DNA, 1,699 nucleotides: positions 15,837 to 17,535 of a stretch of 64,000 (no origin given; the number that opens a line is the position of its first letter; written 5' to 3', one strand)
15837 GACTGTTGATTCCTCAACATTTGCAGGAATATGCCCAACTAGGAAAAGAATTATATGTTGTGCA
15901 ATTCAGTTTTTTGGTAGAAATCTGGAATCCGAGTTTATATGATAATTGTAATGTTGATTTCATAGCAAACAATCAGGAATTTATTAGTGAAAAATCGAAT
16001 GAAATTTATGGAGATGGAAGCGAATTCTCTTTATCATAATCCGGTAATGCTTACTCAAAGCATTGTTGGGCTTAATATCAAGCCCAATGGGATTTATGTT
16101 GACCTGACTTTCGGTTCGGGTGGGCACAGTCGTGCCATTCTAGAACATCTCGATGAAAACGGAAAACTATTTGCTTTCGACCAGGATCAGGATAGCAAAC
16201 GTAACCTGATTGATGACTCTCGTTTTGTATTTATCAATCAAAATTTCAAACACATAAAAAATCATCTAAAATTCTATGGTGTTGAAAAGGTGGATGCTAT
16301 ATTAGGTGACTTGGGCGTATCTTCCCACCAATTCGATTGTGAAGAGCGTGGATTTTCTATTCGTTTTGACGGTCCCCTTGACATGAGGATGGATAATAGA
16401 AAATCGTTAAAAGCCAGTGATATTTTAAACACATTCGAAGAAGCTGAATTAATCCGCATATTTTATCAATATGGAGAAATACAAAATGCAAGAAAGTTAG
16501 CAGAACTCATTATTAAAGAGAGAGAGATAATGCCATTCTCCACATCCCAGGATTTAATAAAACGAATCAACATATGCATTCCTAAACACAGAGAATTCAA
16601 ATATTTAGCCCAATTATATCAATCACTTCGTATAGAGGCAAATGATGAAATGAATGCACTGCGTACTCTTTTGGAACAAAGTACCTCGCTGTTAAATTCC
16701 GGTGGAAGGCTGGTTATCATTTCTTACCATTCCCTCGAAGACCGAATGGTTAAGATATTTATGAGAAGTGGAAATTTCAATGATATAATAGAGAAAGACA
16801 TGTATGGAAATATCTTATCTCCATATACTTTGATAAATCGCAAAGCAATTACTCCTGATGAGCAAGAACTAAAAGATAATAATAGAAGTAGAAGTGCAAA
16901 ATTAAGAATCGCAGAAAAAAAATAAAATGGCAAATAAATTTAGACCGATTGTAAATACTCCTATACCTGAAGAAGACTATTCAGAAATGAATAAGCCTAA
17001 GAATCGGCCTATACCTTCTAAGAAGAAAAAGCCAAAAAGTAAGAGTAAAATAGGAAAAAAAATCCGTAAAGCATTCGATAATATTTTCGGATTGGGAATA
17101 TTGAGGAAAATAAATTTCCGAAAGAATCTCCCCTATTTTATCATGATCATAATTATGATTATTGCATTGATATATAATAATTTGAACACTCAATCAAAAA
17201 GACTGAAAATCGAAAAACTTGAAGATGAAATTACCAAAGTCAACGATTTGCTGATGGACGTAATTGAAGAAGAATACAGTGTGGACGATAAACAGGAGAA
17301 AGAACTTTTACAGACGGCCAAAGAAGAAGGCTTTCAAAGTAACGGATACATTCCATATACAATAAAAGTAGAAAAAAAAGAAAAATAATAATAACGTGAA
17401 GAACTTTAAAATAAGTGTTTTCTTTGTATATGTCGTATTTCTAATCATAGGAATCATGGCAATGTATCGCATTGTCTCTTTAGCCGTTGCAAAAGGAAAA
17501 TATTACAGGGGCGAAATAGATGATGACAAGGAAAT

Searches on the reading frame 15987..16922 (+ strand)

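Call 60: search_protein_families(library=pfam, proteins=[window:15987-16922:+], max_evalue=0.00001)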
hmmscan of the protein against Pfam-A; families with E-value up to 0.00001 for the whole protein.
window:15987-16922:+ (312 aa): 2 families
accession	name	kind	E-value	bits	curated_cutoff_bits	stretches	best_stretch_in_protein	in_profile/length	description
PF01795.25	Methyltransf_5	-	2.2e-91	307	27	1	16-312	3-309/309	MraW methylase family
PF01728.25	FtsJ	-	8.2e-07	29.5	24.1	1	30-112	17-104/181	FtsJ-like methyltransferase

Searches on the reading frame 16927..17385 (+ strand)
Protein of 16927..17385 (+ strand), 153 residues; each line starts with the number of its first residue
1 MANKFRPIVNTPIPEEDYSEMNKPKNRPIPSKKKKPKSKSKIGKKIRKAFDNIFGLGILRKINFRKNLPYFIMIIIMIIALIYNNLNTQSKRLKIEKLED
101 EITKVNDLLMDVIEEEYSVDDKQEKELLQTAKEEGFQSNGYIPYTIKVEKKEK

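Call 60: search_protein_families(library=pfam, proteins=[window:16927-17385:+], max_evalue=0.00001)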
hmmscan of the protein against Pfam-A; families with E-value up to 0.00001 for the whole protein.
window:16927-17385:+ (153 aa): 1 family
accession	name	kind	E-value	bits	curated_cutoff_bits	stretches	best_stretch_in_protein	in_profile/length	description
PF19579.4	FtsL_2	-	2.9e-06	27.6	24.6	1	59-152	10-100/100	Bacteriodetes cell division protein (FtsL-like)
